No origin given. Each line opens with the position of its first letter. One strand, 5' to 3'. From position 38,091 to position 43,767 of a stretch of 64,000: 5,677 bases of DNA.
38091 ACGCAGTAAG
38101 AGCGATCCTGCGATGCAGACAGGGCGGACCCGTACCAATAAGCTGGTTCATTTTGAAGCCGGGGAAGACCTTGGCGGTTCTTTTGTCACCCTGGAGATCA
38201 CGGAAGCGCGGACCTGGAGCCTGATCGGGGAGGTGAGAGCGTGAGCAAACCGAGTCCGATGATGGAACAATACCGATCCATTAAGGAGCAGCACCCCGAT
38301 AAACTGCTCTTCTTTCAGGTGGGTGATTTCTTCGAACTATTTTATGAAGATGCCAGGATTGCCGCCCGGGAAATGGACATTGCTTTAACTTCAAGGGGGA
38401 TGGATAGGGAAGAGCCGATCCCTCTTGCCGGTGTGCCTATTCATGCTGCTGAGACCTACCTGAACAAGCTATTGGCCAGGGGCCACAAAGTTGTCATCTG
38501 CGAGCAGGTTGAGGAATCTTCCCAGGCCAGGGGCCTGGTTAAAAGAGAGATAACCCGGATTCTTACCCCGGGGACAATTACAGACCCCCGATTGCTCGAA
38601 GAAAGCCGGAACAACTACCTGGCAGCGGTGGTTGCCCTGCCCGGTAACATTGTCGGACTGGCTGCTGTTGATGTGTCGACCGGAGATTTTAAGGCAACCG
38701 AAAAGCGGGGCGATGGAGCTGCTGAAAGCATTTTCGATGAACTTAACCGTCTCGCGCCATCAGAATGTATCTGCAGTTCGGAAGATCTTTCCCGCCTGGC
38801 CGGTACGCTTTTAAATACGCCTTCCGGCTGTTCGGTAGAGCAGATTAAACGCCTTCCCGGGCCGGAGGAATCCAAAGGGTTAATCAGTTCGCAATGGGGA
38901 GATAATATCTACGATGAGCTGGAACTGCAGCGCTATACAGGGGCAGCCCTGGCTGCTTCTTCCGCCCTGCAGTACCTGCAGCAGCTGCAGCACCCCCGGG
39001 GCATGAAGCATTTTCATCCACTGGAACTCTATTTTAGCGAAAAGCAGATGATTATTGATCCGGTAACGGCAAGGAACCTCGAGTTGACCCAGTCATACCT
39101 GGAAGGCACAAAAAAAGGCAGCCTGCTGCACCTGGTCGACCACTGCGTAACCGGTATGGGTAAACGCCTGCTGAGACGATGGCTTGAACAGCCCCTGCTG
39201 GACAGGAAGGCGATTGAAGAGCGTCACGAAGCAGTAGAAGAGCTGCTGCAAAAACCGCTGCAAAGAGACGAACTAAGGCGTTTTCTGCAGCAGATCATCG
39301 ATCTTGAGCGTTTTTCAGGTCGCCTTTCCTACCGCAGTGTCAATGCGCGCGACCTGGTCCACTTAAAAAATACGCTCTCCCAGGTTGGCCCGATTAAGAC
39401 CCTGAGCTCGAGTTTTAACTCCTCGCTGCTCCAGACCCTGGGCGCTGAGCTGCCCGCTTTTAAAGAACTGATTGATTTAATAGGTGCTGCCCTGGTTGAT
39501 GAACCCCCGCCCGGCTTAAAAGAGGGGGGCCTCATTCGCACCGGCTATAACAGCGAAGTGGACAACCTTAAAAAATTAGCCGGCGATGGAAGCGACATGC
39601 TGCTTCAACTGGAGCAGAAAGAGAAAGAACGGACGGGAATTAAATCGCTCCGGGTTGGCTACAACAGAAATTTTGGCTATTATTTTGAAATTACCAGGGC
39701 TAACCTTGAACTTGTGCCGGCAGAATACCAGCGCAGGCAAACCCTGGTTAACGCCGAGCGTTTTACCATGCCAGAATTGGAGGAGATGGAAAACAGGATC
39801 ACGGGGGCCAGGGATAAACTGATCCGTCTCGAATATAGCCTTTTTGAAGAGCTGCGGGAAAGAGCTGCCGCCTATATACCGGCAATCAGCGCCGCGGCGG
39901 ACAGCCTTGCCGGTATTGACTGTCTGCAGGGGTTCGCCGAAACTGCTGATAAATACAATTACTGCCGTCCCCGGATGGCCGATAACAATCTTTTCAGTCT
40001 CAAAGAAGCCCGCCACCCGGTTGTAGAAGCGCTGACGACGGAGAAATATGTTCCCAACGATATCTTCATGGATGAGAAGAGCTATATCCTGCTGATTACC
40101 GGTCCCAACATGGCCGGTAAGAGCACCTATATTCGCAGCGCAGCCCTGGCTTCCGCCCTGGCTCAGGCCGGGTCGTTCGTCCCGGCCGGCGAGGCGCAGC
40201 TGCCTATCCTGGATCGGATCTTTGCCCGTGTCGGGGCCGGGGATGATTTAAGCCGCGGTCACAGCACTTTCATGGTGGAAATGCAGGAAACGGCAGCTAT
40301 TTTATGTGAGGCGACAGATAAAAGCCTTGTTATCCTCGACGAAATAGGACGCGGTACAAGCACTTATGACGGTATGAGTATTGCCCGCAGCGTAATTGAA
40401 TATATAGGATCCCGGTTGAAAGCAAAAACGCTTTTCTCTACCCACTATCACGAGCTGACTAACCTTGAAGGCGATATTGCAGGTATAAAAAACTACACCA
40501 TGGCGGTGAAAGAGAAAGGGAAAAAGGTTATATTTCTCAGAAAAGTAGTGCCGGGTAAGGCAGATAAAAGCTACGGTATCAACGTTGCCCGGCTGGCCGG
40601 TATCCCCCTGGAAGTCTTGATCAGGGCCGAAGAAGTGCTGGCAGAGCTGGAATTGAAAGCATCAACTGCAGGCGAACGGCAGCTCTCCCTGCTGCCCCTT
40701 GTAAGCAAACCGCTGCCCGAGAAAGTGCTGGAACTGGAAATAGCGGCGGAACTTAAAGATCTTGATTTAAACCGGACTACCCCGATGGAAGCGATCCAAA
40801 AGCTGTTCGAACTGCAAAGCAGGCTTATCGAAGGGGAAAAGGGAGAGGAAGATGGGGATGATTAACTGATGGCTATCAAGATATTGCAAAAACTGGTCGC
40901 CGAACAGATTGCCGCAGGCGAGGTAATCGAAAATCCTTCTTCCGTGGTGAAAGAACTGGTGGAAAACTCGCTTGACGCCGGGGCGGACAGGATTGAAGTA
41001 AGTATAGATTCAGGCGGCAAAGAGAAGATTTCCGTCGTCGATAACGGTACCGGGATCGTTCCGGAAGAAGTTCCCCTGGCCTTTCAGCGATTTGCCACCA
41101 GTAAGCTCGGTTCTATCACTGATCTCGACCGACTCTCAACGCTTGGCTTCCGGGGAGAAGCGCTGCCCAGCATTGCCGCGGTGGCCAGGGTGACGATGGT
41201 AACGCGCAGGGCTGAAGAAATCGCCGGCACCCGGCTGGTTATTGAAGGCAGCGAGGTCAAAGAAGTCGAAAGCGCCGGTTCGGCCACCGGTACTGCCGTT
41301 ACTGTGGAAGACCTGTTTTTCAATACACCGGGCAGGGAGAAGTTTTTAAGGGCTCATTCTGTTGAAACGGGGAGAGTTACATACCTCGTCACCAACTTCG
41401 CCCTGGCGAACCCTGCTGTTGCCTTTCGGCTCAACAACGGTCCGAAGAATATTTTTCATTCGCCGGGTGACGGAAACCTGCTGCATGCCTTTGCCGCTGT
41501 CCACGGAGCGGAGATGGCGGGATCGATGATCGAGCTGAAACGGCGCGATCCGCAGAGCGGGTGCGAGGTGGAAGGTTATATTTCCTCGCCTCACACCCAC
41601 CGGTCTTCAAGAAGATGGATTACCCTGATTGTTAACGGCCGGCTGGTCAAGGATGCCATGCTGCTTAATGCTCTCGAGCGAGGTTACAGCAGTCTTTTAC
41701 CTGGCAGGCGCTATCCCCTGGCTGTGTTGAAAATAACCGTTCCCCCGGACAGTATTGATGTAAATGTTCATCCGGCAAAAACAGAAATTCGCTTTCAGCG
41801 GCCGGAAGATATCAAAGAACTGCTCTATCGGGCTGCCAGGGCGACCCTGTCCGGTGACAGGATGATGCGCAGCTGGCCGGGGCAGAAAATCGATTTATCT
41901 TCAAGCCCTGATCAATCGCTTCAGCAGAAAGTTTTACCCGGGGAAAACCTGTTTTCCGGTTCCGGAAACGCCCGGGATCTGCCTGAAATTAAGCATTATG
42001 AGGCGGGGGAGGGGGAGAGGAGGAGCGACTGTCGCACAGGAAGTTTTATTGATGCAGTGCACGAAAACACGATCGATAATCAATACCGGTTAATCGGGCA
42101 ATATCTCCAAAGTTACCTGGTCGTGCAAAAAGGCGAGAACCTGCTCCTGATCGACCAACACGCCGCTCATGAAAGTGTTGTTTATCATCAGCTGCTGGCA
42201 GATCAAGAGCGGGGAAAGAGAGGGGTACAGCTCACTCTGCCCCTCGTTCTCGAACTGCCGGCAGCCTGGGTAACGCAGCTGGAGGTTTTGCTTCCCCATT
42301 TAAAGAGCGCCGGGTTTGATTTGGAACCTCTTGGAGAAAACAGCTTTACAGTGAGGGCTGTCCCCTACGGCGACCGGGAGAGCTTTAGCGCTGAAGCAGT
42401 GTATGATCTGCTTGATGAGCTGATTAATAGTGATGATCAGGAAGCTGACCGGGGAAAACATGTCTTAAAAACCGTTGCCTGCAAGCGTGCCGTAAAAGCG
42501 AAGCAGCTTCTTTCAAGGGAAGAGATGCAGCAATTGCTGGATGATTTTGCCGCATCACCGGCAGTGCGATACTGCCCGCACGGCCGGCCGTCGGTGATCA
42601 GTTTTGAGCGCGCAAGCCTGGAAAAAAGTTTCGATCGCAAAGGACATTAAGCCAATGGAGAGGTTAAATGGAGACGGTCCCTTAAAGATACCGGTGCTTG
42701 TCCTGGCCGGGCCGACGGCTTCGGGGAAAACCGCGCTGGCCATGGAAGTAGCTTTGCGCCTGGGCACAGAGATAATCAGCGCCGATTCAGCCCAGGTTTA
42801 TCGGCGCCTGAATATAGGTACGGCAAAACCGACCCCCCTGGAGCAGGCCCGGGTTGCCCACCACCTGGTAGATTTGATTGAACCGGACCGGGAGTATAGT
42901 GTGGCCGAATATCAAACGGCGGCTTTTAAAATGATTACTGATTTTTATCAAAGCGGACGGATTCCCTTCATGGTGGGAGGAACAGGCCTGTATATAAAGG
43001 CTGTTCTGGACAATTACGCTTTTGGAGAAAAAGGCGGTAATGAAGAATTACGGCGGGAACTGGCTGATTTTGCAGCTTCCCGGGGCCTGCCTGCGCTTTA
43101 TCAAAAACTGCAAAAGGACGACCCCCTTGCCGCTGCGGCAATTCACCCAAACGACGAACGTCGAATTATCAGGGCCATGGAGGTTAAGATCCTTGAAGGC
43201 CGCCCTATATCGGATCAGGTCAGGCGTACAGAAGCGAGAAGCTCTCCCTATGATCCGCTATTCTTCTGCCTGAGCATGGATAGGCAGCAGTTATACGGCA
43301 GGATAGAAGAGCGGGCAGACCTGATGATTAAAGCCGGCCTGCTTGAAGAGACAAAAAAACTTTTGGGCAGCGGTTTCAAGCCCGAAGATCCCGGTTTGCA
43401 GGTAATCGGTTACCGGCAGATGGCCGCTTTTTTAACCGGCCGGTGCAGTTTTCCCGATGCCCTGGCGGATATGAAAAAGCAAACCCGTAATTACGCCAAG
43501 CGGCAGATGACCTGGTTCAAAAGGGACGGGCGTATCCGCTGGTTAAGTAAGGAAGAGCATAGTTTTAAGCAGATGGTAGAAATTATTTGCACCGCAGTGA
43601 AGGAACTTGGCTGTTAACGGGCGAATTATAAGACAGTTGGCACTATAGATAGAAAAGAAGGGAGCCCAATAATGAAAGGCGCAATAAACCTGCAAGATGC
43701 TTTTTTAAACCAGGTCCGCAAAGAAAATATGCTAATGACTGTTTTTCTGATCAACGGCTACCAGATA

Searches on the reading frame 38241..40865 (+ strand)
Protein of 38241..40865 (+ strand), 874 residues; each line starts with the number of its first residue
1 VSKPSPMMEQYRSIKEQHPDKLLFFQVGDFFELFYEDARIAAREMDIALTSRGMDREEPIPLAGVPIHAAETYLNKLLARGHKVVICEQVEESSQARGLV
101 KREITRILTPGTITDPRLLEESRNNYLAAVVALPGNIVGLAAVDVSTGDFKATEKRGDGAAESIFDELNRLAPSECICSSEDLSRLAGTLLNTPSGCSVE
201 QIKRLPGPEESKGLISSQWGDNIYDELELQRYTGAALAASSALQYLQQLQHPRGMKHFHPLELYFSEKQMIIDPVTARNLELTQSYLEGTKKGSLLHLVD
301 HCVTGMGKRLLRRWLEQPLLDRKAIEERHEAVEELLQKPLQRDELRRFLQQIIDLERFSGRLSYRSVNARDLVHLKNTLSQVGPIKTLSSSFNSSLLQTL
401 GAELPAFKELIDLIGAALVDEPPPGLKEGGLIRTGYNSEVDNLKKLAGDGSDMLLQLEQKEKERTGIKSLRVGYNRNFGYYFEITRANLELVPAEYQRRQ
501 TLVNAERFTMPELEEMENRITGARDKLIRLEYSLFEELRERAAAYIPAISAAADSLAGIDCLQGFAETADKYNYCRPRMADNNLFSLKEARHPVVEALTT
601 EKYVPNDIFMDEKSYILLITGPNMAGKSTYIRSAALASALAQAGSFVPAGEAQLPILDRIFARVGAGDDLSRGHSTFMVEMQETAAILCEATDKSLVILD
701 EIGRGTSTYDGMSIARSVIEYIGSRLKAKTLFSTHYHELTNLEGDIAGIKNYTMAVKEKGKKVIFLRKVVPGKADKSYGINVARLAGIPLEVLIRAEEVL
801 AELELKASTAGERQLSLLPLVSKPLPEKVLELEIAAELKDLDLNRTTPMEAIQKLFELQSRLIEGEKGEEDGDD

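Call 9: search_protein_families(library=pfam, proteins=[window:38241-40865:+], max_evalue=0.0001)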
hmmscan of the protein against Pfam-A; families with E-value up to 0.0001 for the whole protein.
window:38241-40865:+ (874 aa): 5 families
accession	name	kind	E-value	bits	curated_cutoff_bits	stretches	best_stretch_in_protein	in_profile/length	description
PF00488.27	MutS_V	-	1.1e-80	270.5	30.2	1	618-804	2-188/188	MutS domain V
PF05192.23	MutS_III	-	1.9e-53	182.2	34.1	1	276-566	2-194/194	MutS domain III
PF01624.25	MutS_I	-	2e-42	144.4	20.6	1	6-115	2-111/113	MutS domain I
PF05190.23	MutS_IV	-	1.4e-26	93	22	1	435-525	1-91/92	MutS family domain IV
PF05188.22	MutS_II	-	4.8e-12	46.9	25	1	125-252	1-127/133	MutS domain II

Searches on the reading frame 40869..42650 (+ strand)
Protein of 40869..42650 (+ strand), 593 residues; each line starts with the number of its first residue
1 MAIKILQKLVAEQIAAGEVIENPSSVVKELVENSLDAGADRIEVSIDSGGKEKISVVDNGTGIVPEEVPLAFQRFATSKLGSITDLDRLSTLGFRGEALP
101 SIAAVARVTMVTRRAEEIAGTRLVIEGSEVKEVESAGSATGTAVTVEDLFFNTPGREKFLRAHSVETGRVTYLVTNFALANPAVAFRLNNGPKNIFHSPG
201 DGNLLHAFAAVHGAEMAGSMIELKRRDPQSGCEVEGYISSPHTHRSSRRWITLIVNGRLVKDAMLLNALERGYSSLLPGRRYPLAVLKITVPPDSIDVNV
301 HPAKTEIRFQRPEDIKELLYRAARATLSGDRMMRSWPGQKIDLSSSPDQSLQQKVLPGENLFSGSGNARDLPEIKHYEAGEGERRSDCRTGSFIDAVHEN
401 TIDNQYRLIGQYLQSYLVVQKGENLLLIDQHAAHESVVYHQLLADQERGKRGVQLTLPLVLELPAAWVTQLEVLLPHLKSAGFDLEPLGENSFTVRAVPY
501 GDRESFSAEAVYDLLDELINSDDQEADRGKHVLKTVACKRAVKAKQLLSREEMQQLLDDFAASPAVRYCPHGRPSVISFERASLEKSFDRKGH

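Call 10: search_protein_families(library=pfam, proteins=[window:40869-42650:+], max_evalue=0.0001)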
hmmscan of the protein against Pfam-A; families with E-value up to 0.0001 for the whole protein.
window:40869-42650:+ (593 aa): 4 families
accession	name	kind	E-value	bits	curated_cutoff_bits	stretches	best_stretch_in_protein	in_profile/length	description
PF01119.25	DNA_mis_repair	-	2.1e-34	118.1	26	1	209-327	2-118/119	DNA mismatch repair protein, C-terminal domain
PF08676.16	MutL_C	-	1.1e-29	103.4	25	1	409-546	1-140/142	MutL C terminal dimerisation domain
PF13589.12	HATPase_c_3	-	3.5e-12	46.9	25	1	24-123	4-103/137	Histidine kinase-, DNA gyrase B-, and HSP90-like ATPase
PF02518.31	HATPase_c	-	1.4e-09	38.8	26.4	1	25-81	8-64/111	Histidine kinase-, DNA gyrase B-, and HSP90-like ATPase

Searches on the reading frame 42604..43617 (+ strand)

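Call 10: search_protein_families(library=pfam, proteins=[window:42604-43617:+], max_evalue=0.0001)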
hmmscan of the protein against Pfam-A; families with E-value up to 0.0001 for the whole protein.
window:42604-43617:+ (337 aa): 2 families
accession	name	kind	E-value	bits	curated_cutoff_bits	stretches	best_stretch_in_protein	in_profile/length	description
PF01715.23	IPPT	-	1.3e-83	280.8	23.6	1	64-308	1-243/243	IPP transferase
PF01745.22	IPT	-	4e-07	30.1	20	1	31-80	3-52/233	Isopentenyl transferase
